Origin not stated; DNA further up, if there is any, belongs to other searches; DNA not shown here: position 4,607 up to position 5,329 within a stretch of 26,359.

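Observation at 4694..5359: Unrecognised tandem repeat WGEN[IV]GW[IT]N (x4) in a small secreted protein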

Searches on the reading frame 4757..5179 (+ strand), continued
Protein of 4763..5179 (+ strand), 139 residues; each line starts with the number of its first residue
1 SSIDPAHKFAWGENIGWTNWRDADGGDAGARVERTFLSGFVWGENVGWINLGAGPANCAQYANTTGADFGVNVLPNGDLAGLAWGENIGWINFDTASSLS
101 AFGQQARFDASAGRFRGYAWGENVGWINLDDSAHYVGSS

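Call 69: fold_search(model_id=the predicted structure, library=pdb)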
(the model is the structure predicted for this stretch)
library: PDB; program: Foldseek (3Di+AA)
matches with E <= 10: 44; with E <= 0.001: 0
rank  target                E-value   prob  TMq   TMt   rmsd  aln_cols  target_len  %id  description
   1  4c3t_A                2.3e+00  0.03  0.17  0.12  10.0        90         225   10  The Carbonic anhydrase from Thermovibrio ammonificans reveals an interesting intermolecular disulfide contributing to  (released 2014-09-10)
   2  4nov                  2.7e+00  0.03  0.20  0.13  12.3       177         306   10  Xsa43E, a GH43 family enzyme from Butyrivibrio proteoclasticus (released 2014-10-08)
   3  9qr8_A                3.0e+00  0.01  0.12  0.08  16.1       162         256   10  Gliadin degrading prolyl endopeptidase Celiacase (neprosin C334V) (released 2025-10-22)
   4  7b1z_A                3.2e+00  0.05  0.23  0.28  10.4       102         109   10  Virulence-associated protein VapB from the intracellular pathogen Rhodococcus equi (released 2021-07-28)
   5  5jk2_A                3.5e+00  0.06  0.24  0.26  10.1       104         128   12  Crystal structure of Treponema pallidum Tp0751 (Pallilysin) (released 2016-10-12)
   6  8gm3_A                3.8e+00  0.03  0.27  0.18  15.5       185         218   12  Vibrio harveyi Holo HphA (released 2024-03-27)
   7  6r5y_A                3.8e+00  0.01  0.16  0.14  13.6       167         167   10  8-bladed beta-propeller formed by two 4-bladed fragments (released 2019-11-13)
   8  8t9a_A                4.0e+00  0.01  0.17  0.04  18.0       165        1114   10  CryoEM structure of human DDB1-DCAF12 in complex with MAGEA3 (released 2024-04-10)
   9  6z6c_BBB              4.2e+00  0.02  0.20  0.12  11.4       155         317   13  Crystal structurel of FleA lectin in complex with a monovalent inhibitor (released 2021-04-07)
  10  5eo8                  4.4e+00  0.03  0.22  0.13   9.5       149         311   12  Crystal structure of AOL(868) (released 2016-06-29)
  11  8w7x_A                4.4e+00  0.02  0.18  0.13   9.8        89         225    8  SPS_Carbonic Anhydrases (released 2024-09-04)
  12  6z6c_AAA              4.4e+00  0.01  0.16  0.11  12.8       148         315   14  Crystal structurel of FleA lectin in complex with a monovalent inhibitor (released 2021-04-07)
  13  4twl_A                4.7e+00  0.01  0.13  0.12  15.2       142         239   15  Crystal structure of dioscorin complexed with ascorbate (released 2015-04-01)
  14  7d5t_A5               5.0e+00  0.01  0.18  0.11  13.3       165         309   10  Cryo-EM structure of 90S preribosome with inactive Utp24 (state F1) (released 2021-10-06)
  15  8qja_B                5.0e+00  0.01  0.19  0.04  16.1       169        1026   12  T6SS-linked Rhs repeat protein - Advenella mimigardefordensis VgrG-Rhs core (released 2024-09-25)
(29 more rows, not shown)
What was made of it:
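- Foldseek finds nothing (best E 2.3, call 69).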

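Call 70: search_solved_structures(query=A4, max_evalue=10, show_alignments=2)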
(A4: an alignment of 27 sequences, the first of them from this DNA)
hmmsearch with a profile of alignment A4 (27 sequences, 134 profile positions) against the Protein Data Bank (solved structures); distinct sequences matched with E-value up to 10: 1.
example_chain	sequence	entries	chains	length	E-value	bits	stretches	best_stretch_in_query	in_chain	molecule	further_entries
4zxa_W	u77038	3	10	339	1.2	12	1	80-115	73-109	Hydroquinone dioxygenase large subunit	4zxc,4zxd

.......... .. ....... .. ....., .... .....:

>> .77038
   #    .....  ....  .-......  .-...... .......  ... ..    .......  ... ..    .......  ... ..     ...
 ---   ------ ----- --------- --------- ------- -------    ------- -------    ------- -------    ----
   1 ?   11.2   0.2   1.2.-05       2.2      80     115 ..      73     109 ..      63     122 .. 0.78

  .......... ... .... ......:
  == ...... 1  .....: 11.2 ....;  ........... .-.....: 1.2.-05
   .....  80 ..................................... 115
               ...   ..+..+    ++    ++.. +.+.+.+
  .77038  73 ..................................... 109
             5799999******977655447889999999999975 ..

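Call 74: find_homologous_proteins(query=A4, max_evalue=0.001)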
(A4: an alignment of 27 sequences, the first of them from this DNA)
Query A4 (27 sequences) (140 aa, profile of the alignment): 5350 proteins with E <= 0.001 among 8000 candidates; the best 120 are listed.
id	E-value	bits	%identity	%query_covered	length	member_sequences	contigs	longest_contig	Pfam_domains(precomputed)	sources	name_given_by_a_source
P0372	4.8e-63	229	48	88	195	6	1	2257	-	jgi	jgi:hypothetical protein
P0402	1.2e-58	214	37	94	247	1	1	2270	-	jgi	jgi:hypothetical protein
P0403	1.7e-57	211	44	94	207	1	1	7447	-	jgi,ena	jgi:hypothetical protein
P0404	4.4e-54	200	41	97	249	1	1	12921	-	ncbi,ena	-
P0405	1.4e-51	192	45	93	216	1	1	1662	-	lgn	-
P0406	2.0e-51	191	43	91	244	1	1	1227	-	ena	-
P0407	2.3e-50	188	46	93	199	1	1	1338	-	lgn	-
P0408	8.3e-50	186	43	94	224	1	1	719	-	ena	-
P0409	6.6e-49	183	40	93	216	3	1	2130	PF02412.24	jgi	jgi:hypothetical protein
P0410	4.8e-48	180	41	99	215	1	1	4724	-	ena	-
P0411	7.9e-48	179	43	97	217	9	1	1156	-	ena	-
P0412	1.7e-47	178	41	96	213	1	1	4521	-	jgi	jgi:hypothetical protein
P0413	2.0e-47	178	42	97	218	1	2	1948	-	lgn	-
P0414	2.2e-47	178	41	98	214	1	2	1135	-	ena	-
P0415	2.8e-47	178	38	97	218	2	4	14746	PF07538.17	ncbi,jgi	ncbi:MAG: hypothetical protein ACYST6_12455 [Planctomycetota bacterium]|jgi:hypothetical protein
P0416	3.2e-47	177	40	97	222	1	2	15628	PF07538.17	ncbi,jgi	ncbi:MAG: hypothetical protein ACYS83_07890 [Planctomycetota bacterium]|jgi:hypothetical protein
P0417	3.9e-47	177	37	96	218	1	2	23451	PF07538.17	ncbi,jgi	ncbi:MAG: hypothetical protein ACYS9T_00480 [Planctomycetota bacterium]|jgi:hypothetical protein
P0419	4.4e-47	177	41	95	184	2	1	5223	PF07538.17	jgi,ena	-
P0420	4.6e-47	177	43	98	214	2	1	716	PF07538.17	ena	-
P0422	6.8e-47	176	43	95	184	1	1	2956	PF07538.17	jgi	jgi:hypothetical protein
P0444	1.2e-45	172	42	93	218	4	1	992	PF07538.17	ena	-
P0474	7.3e-45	170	47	96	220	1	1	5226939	-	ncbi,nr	ncbi:MAG: hypothetical protein U5R49_01060 [Deltaproteobacteria bacterium]|nr:hypothetical protein [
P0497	1.5e-44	169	49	94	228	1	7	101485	PF00404.25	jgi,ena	-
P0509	2.4e-44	168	39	98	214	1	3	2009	PF07538.17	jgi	jgi:hypothetical protein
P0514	2.9e-44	168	48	95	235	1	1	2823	PF00404.25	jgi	jgi:hypothetical protein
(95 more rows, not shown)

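Call 75: search_protein_families(library=pfam, proteins=[P0415, P0416, P0417, P0419, P0420, P0422, P0444, P0509, P0402], max_evalue=1)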
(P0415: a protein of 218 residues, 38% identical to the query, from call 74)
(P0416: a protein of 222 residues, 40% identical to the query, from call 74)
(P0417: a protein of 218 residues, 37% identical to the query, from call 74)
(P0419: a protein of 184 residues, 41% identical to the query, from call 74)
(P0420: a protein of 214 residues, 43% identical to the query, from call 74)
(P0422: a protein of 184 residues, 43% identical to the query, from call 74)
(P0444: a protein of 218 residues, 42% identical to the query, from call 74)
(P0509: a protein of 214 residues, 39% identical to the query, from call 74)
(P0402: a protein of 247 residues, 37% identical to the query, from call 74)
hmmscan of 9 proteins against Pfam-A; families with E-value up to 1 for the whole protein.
P0415 (218 aa): 1 family
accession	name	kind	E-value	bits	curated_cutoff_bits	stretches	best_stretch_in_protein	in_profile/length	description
PF25112.1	zf-AtTam37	-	0.47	11.6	27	0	72-94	14-36/111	AtTam37 zinc finger region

P0416 (222 aa): 1 family
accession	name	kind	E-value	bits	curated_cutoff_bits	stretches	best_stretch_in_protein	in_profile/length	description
PF07538.16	ChW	-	4.7e-05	23.5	22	1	68-89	3-23/35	Clostridial hydrophobic W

P0417 (218 aa): 0 families

P0419 (184 aa): 2 families
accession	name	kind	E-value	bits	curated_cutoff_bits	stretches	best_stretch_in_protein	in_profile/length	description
PF07538.16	ChW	-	2.5e-08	34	22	1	111-135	3-26/35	Clostridial hydrophobic W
PF25112.1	zf-AtTam37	-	0.67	11.2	27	0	76-99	14-37/111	AtTam37 zinc finger region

P0420 (214 aa): 1 family
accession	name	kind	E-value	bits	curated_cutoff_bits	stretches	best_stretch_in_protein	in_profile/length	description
PF07538.16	ChW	-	0.00013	22.1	22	0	107-129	3-24/35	Clostridial hydrophobic W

P0422 (184 aa): 1 family
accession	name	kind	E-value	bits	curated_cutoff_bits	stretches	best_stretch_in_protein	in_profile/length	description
PF07538.16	ChW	-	7.7e-06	26.1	22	1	110-134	3-26/35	Clostridial hydrophobic W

P0444 (218 aa): 0 families

P0509 (214 aa): 2 families
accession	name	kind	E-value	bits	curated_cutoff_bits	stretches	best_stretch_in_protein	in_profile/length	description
PF07538.16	ChW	-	0.00027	21.1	22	0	70-91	3-23/35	Clostridial hydrophobic W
PF19408.5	PKD_6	-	0.28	12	25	0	61-91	29-58/82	PKD-like domain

P0402 (247 aa): 1 family
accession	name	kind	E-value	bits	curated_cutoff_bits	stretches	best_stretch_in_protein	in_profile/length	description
PF19190.6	BACON_2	-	0.36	11.2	25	0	116-151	19-53/94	Viral BACON domain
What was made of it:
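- On ChW repeat (PF07538): Among 10 relatives, four reach 22-34 bits with a single partial stretch covering profile positions 3-26 of 35 (call 75).
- A few relatives reach the ChW threshold (P0419 34 bits, P0422 26 bits, P0416 23.5 bits; call 75).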

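Call 91: find_encoding_contigs(protein=P0474, flank=6000, max_places=1)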
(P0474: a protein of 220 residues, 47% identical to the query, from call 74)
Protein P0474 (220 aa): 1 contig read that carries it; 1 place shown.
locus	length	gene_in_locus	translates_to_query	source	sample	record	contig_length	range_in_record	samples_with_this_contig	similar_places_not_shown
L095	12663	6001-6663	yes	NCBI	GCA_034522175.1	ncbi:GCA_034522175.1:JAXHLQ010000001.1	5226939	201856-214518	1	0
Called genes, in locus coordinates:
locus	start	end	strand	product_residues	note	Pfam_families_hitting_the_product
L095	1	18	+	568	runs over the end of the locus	PF05226:CHASE2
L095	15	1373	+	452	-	PF00211:Guanylate_cyc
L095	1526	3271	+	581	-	PF12895:ANAPC3 (weak), PF13432:TPR_16 (weak), PF14559:TPR_19, PF13424:TPR_12 (weak), PF14853:Fis1_TPR_C (weak), PF14559:TPR_19, PF21033:RMD1-3 (weak), PF13414:TPR_11 (weak), +16 more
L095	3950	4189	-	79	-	-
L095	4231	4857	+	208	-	-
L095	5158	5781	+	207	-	PF07603:Lcl_C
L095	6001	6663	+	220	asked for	-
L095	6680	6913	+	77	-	-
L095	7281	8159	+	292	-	PF07603:Lcl_C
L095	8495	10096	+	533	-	PF22842:Pel9A-like_beta_helix, PF05048:NosD, PF13229:Beta_helix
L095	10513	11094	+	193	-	PF01833:TIG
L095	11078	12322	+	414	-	PF01833:TIG, PF22842:Pel9A-like_beta_helix, PF05048:NosD, PF13229:Beta_helix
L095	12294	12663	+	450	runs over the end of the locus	-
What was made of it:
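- Beta-helix genes also lie in the same cluster in a Deltaproteobacteria MAG (call 91).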
